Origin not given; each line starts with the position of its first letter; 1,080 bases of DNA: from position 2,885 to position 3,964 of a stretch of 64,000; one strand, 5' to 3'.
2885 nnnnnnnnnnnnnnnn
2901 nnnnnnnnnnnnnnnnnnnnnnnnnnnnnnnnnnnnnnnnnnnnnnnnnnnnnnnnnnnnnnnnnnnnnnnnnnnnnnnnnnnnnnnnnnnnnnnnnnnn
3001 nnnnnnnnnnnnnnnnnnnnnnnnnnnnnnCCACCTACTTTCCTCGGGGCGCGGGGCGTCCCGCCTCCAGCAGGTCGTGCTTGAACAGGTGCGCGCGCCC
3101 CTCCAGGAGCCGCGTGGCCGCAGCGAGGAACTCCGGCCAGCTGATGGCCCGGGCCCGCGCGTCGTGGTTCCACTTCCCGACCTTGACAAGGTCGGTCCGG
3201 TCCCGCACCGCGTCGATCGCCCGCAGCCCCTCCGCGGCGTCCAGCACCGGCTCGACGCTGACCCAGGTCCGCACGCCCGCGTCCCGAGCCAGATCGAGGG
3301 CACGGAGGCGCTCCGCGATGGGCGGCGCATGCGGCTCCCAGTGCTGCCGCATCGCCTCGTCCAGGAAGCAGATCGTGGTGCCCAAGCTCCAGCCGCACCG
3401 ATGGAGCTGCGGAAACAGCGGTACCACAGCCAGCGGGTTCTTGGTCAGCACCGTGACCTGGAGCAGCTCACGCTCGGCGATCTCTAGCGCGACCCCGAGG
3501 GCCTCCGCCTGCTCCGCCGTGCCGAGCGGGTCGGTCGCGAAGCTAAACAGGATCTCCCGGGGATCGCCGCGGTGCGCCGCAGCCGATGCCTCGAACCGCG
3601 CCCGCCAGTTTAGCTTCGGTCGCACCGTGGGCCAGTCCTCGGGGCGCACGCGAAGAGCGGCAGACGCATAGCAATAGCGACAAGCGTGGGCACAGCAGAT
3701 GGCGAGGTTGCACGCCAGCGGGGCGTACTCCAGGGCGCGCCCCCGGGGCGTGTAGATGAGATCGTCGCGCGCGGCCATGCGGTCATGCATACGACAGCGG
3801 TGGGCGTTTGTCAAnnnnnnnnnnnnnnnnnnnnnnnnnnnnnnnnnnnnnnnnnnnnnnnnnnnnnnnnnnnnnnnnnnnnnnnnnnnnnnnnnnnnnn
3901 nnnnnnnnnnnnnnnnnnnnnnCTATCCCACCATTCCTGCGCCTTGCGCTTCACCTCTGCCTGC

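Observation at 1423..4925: Nucleotide-metabolism cluster: metallophosphoesterase, SplB-like radical SAM (leaderless?) and MazG-like pyrophosphohydrolase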

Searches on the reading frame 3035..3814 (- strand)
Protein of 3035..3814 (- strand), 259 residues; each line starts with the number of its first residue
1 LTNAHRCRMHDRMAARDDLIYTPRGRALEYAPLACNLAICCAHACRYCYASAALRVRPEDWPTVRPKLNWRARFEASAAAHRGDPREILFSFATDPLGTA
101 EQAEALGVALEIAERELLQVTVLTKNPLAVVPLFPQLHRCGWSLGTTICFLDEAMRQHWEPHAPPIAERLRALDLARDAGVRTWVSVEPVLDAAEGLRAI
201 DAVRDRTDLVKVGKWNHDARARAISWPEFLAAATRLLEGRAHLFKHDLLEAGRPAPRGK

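Call 3: search_protein_families(library=pfam, proteins=[window:3035-3814:-], max_evalue=0.1)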
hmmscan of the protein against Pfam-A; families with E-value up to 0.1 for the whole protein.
window:3035-3814:- (259 aa): 2 families
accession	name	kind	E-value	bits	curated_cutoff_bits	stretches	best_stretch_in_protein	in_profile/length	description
PF04055.27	Radical_SAM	-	5.9e-07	30.2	29.5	1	40-187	6-146/166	Radical SAM superfamily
PF20903.3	SPL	-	0.084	12.2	27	0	32-181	78-224/338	Spore photoproduct lyase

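Call 4: search_protein_families(library=phrogs, proteins=[window:3035-3814:-], max_evalue=0.01)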
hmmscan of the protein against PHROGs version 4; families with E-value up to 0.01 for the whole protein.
window:3035-3814:- (259 aa): 2 families
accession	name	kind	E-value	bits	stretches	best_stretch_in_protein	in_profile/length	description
phrog_13321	-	unknown function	5.4e-17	62.9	1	26-195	37-209/307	-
phrog_2045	-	unknown function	0.0011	19.4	1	29-212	8-196/299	-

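Call 8: search_protein_families(library=ncbifam, proteins=[window:3035-3814:-], max_evalue=0.1)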
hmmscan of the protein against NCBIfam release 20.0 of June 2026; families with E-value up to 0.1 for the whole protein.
window:3035-3814:- (259 aa): 5 families
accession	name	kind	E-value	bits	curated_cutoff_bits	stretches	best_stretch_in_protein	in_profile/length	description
TIGR04470.1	rSAM_mob_pairB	equivalog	5.2e-12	45.7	410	1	34-216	21-202/285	radical SAM mobile pair protein B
NF033668.1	rSAM_PA0069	hypoth_equivalog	1.7e-09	37.1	360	1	40-193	66-228/348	PA0069 family radical SAM protein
NF038135.1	rSAM_Rv2578c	equivalog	7e-05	22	430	1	36-192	65-231/317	Rv2578c family radical SAM protein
NF038136.1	rSAM_Rv_intein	exception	0.0054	15.6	700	1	142-192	438-488/574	intein-containing Rv2578c family radical SAM protein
TIGR04070.1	photo_TT_lyase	equivalog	0.019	13.9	400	1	36-190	82-233/338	spore photoproduct lyase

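Call 12: search_solved_structures(query=window:3035-3814:-, max_evalue=1, show_alignments=2)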
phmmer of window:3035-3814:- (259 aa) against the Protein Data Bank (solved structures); distinct sequences matched with E-value up to 1: 1.
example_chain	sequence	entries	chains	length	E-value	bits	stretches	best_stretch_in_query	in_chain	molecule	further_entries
6n4v_Af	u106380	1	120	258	0.038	16.7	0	152-222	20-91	Coat protein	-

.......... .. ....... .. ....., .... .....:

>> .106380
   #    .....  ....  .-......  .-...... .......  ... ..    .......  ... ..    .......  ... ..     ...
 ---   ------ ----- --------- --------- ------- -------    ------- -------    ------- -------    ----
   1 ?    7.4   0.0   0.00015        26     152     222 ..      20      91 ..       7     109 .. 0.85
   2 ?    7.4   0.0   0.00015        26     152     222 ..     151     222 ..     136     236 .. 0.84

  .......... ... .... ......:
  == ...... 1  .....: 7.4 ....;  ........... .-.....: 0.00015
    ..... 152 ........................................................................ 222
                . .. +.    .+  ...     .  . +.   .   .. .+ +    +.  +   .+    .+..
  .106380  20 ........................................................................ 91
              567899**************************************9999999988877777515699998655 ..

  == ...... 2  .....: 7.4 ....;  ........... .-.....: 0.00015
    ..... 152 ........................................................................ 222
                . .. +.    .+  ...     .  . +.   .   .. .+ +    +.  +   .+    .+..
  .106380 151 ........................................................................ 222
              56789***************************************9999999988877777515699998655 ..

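Call 15: find_homologous_proteins(query=window:3035-3778:-, max_evalue=0.001)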
Query window:3035-3778:- (247 aa): 158 proteins with E <= 0.001 among 8000 candidates; the best 120 are listed.
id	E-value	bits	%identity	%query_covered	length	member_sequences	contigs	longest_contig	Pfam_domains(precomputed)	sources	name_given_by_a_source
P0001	7.2e-163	558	100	100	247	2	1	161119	PF04055.28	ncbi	ncbi:MAG: radical SAM protein [bacterium]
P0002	2.0e-97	344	66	97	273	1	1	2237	PF04055.28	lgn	-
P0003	3.8e-96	340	67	97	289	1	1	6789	PF04055.28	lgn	-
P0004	5.8e-84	300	61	96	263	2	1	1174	PF04055.28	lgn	-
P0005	1.3e-83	298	58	98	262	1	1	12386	PF04055.28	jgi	jgi:hypothetical protein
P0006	7.0e-83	296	60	95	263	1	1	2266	PF04055.28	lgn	-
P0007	7.5e-83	296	57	95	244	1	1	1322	PF04055.28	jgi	jgi:DNA repair photolyase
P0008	1.4e-81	292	59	97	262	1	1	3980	PF04055.28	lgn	-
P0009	8.3e-80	286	58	97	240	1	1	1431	PF04055.28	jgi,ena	-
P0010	1.0e-79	286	61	94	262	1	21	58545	PF04055.28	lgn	-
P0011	1.1e-79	286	55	97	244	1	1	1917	PF04055.28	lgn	-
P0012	3.0e-79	284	55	95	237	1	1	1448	PF04055.28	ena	-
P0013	1.1e-78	282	56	97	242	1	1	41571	PF04055.28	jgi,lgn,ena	-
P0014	1.4e-78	282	56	96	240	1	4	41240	PF04055.28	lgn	-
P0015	2.4e-78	281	56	97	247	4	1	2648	-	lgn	-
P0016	1.0e-77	279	54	97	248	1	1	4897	PF04055.28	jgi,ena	-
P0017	1.1e-77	279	54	97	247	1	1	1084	PF04055.28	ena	-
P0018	5.7e-77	277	57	97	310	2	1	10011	PF04055.28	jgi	jgi:hypothetical protein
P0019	1.2e-76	276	56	94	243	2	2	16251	PF04055.28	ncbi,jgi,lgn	jgi:DNA repair photolyase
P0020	2.5e-75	271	56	97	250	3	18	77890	PF04055.28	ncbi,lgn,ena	-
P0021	2.4e-74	268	53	96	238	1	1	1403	PF04055.28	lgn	-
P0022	3.0e-74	268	55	96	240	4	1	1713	PF04055.28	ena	-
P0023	6.1e-73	263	51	95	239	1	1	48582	PF04055.28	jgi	jgi:DNA repair photolyase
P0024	8.7e-73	263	53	95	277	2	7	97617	-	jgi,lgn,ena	jgi:DNA repair photolyase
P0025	4.4e-71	257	53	93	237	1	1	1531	PF04055.28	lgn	-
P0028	3.1e-67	245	52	94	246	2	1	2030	PF04055.28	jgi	jgi:DNA repair photolyase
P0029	8.8e-66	240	52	93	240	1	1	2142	PF04055.28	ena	-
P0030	2.0e-62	229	52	93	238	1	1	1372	PF04055.28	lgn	-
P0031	1.0e-61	227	49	93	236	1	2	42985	PF04055.28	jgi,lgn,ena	jgi:DNA repair photolyase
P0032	1.1e-61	227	47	95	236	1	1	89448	PF04055.28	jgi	jgi:DNA repair photolyase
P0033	2.1e-61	226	48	94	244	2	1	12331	PF04055.28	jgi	jgi:DNA repair photolyase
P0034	1.1e-57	213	49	95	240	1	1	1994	PF04055.28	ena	-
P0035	2.3e-56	209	48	93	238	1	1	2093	PF07505.18,PF04055.28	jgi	jgi:DNA repair photolyase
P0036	5.8e-56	208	52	79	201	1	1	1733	PF04055.28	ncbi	-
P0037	1.4e-54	203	46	93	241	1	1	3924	PF04055.28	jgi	jgi:DNA repair photolyase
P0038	1.6e-53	200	46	93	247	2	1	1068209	PF04055.28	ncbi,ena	-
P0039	3.1e-53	199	46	93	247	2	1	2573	PF07505.18,PF04055.28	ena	-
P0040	4.2e-53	198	45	93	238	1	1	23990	PF04055.28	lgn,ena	-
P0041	4.4e-53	198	47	93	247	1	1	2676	PF07505.18,PF04055.28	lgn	-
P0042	1.3e-52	197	47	93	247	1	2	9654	PF07505.18,PF04055.28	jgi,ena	jgi:DNA repair photolyase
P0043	1.5e-52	197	46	93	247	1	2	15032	PF07505.18,PF04055.28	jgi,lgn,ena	jgi:DNA repair photolyase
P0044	1.6e-52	197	47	93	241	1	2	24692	PF04055.28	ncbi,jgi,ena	jgi:DNA repair photolyase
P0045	1.8e-52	196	46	93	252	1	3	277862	PF07505.18,PF04055.28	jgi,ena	jgi:DNA repair photolyase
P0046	2.7e-52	196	44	94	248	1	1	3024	PF04055.28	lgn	-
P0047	3.2e-52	196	46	93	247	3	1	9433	PF07505.18,PF04055.28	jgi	jgi:DNA repair photolyase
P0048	5.4e-52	195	46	95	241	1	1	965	PF07505.18,PF04055.28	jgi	jgi:DNA repair photolyase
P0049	5.5e-52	195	46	93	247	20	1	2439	PF07505.18,PF04055.28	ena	-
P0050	6.4e-52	195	45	93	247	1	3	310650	PF07505.18,PF04055.28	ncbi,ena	-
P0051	2.0e-51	193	44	93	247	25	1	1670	PF07505.18,PF04055.28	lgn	-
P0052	4.7e-51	192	44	96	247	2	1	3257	PF07505.18,PF04055.28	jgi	jgi:DNA repair photolyase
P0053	6.8e-51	191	44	95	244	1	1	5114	PF04055.28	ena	-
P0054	3.1e-50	189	43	94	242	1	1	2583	PF04055.28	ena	-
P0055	3.9e-50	189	44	93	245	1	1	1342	PF07505.18,PF04055.28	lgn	-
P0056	1.1e-49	187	44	93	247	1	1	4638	PF07505.18,PF04055.28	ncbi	-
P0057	5.1e-48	182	44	94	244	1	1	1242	PF04055.28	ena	-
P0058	6.6e-48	181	44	98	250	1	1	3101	PF04055.28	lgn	-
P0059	8.8e-48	181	45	94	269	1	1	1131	PF04055.28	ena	-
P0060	9.0e-48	181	40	95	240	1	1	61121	PF04055.28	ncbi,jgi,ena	ncbi:MAG: radical SAM protein [Synergistaceae bacterium]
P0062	6.1e-47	178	44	95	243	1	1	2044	PF04055.28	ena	-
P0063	7.5e-46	175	42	94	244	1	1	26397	PF04055.28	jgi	-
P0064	1.3e-45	174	40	93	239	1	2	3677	PF04055.28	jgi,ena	-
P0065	1.7e-45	174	41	93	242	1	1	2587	PF04055.28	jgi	-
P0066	2.2e-45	173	43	94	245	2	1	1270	PF04055.28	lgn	-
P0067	3.1e-45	173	42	95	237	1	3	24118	PF07505.18,PF04055.28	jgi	jgi:DNA repair photolyase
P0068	2.9e-44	170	41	94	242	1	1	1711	PF04055.28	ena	-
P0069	3.9e-44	169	43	94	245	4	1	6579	PF04055.28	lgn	-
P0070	4.3e-44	169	36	97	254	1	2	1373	PF04055.28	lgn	-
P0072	2.3e-43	167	42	89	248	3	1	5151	PF04055.28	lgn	-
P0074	5.6e-43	165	41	93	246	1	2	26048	PF04055.28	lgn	-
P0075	1.2e-42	164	44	93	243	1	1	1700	PF07505.18,PF04055.28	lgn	-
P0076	1.5e-42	164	42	94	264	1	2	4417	PF04055.28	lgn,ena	-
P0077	2.2e-42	163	39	98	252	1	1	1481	PF04055.28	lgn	-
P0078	2.3e-42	163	39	96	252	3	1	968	PF04055.28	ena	-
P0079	2.3e-42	163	46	93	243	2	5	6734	PF07505.18,PF04055.28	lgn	-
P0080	2.4e-42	163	42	93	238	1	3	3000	PF04055.28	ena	-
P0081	5.3e-42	162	40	93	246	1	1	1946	PF04055.28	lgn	-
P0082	7.0e-42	162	41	97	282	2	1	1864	PF04055.28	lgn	-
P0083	1.5e-41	161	40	94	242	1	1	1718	PF04055.28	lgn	-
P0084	1.6e-41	161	39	94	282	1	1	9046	PF04055.28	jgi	jgi:hypothetical protein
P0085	1.6e-41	161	40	93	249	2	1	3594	PF04055.28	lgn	-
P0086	1.8e-41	160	41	94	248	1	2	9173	PF04055.28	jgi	-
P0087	2.6e-41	160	37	93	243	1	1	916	PF04055.28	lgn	-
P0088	5.1e-41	159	40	94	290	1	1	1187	PF04055.28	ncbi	-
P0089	1.7e-40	157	39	94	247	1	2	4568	PF04055.28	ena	-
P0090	2.2e-40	157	42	94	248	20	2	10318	PF04055.28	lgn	-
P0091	5.7e-40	155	40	96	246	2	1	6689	PF04055.28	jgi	jgi:DNA repair photolyase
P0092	8.3e-40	155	40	94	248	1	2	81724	PF04055.28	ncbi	-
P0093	1.2e-39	154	38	95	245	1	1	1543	PF04055.28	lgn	-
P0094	1.4e-39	154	42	84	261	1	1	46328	PF04055.28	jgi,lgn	jgi:DNA repair photolyase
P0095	1.5e-39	154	42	93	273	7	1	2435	PF04055.28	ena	-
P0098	3.7e-39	153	39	95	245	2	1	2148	PF04055.28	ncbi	-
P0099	4.6e-39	152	40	96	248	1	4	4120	PF04055.28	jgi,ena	-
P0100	1.3e-38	151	38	96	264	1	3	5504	PF04055.28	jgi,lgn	jgi:DNA repair photolyase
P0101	1.7e-38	151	38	89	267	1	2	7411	PF04055.28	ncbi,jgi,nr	ncbi:MAG: radical SAM protein [Deltaproteobacteria bacterium]|nr:radical SAM protein [Deltaproteobac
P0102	1.7e-38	151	42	95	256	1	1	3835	PF04055.28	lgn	-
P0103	2.2e-38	150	39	94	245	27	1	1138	PF04055.28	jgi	-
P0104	3.4e-38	150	39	93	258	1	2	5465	PF04055.28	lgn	-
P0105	3.4e-38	150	38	94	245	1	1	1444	PF04055.28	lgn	-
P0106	3.6e-38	150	38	93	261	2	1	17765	PF04055.28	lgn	-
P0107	8.4e-38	148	38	94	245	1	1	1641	PF04055.28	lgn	-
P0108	1.0e-37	148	42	81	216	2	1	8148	PF04055.28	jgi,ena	-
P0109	1.3e-37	148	37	85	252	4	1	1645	PF04055.28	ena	-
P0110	2.2e-37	147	43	93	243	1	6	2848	PF04055.28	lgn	-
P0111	2.5e-37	147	38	89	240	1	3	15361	PF04055.28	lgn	-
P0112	8.7e-37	145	40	93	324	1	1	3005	PF04055.28,PF04266.21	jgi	-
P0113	1.4e-36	144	37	96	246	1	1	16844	PF04055.28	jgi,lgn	jgi:DNA repair photolyase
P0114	2.2e-36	144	36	93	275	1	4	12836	PF04055.28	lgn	-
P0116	8.2e-36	142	40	94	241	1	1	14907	PF04055.28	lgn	-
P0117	1.0e-35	141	37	94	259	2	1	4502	PF04055.28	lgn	-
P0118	1.8e-35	141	40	94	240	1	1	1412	PF04055.28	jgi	-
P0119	2.5e-35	140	41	96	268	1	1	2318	PF04055.28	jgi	jgi:DNA repair photolyase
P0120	4.1e-35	140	37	93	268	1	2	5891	PF04055.28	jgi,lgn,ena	-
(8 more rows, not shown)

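Call 17: find_encoding_contigs(protein=P0001, flank=10000, max_places=3)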
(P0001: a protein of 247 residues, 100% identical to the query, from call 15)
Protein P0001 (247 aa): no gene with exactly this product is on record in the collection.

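Call 18: find_encoding_contigs(protein=P0020, flank=8000, max_places=3)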
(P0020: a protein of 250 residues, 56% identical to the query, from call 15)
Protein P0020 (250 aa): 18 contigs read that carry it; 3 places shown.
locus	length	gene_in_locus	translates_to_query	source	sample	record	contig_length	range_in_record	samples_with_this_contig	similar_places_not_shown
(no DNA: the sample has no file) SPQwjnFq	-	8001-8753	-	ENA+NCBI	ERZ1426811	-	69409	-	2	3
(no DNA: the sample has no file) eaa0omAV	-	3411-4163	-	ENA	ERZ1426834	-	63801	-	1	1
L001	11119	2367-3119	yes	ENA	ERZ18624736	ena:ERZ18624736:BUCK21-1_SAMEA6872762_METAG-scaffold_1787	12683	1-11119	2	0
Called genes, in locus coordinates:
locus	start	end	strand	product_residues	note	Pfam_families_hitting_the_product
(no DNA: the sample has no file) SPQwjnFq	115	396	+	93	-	-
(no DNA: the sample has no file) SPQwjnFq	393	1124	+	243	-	-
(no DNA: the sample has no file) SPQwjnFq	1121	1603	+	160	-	-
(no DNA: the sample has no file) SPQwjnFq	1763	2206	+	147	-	-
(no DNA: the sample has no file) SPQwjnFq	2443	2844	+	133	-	-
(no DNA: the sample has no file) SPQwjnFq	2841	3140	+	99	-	-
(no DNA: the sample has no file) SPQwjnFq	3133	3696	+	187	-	-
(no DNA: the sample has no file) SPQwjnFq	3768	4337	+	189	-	-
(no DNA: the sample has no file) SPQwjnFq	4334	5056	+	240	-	-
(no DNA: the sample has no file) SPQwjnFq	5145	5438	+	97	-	-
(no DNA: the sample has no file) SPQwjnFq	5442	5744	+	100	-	PF12961:DUF3850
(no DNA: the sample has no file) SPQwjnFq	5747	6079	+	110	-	-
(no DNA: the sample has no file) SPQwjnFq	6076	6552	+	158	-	PF08774:VRR_NUC (weak)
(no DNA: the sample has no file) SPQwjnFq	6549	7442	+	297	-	PF01734:Patatin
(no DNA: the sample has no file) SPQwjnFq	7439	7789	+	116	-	-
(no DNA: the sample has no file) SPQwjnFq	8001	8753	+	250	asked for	PF04055:Radical_SAM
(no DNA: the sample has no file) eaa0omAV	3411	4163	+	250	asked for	PF04055:Radical_SAM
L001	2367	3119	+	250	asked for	PF04055:Radical_SAM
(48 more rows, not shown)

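Call 19: find_encoding_contigs(protein=P0010, flank=8000, max_places=3)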
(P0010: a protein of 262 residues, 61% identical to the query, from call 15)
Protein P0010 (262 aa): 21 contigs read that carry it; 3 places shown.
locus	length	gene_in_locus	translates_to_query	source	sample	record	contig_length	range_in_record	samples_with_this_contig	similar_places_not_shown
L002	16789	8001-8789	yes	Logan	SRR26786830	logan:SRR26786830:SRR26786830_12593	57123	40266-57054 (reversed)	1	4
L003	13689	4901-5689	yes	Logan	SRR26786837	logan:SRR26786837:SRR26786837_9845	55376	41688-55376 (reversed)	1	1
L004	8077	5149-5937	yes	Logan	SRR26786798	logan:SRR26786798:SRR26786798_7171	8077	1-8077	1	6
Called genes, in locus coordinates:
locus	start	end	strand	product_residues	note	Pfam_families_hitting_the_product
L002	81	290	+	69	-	PF21983:NikA-like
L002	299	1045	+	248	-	PF00149:Metallophos, PF12850:Metallophos_2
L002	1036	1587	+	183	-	-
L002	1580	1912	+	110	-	-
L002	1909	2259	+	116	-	-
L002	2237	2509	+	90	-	-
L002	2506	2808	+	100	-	-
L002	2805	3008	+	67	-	-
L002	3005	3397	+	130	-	-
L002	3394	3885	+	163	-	-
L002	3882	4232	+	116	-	PF09152:DUF1937, PF14359:DUF4406, PF24963:DUF7768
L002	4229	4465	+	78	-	-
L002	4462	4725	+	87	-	-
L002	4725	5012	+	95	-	PF21983:NikA-like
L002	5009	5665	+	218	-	-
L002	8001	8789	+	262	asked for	PF04055:Radical_SAM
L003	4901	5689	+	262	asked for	PF04055:Radical_SAM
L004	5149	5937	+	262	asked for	PF04055:Radical_SAM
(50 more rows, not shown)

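Call 21: search_solved_structures(query=A1, max_evalue=10, show_alignments=3)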
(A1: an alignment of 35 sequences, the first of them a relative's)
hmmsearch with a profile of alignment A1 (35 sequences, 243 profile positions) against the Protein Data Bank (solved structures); distinct sequences matched with E-value up to 10: 8.
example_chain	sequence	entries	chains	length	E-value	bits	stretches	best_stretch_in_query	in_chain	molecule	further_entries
4fhc_A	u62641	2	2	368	0.0019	21.1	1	15-168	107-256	Spore photoproduct lyase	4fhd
4fhe_A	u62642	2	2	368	0.0026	20.6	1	15-168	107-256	Spore photoproduct lyase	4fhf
4rh0_A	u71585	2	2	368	0.0026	20.6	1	15-168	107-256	Spore photoproduct lyase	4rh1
4fhg_A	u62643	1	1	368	0.0028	20.5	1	15-168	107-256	Spore photoproduct lyase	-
4k9r_A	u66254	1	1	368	0.0071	19.2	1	15-168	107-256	Spore photoproduct lyase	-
8vpo_A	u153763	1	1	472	0.15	14.9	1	23-128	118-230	Radical SAM core domain-containing protein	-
6fz6_A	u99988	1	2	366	0.19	14.5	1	19-144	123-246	Probable dual-specificity RNA methyltransferase RlmN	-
4lui_A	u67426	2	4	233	0.76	12.6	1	175-198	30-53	Orotidine 5'-phosphate decarboxylase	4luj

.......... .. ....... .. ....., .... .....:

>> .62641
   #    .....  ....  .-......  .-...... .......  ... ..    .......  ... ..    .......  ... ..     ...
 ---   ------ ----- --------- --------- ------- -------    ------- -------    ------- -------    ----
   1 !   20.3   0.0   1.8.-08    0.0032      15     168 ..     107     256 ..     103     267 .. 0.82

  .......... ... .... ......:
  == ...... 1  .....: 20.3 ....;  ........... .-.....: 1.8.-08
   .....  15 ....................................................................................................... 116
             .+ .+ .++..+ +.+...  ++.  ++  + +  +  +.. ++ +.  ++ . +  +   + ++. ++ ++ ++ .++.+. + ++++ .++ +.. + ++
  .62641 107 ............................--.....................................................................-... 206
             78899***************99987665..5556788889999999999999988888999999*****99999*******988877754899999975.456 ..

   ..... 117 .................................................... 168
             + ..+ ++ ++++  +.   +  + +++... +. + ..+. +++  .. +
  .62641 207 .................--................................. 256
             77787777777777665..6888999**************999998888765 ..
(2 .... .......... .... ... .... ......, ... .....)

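Call 22: search_protein_families(library=pfam, alignment_id=A1, max_evalue=0.01)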
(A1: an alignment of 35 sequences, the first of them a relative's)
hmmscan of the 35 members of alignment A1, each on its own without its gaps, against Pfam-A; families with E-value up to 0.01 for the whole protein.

A. member 1, P0001 (247 aa): 1 family
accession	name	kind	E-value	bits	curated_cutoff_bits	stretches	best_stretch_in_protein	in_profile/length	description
PF04055.27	Radical_SAM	-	5.2e-07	30.4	29.5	1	28-175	6-146/166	Radical SAM superfamily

B. families by the number of members that match (of 35 scanned): 4 families
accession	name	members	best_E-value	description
PF04055.27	Radical_SAM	35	1.7e-13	Radical SAM superfamily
PF07505.17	DUF5131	14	1.9e-07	Protein of unknown function (DUF5131)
PF13353.11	Fer4_12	1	0.0027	4Fe-4S single cluster domain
PF08902.16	DUF1848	1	0.0056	Domain of unknown function (DUF1848)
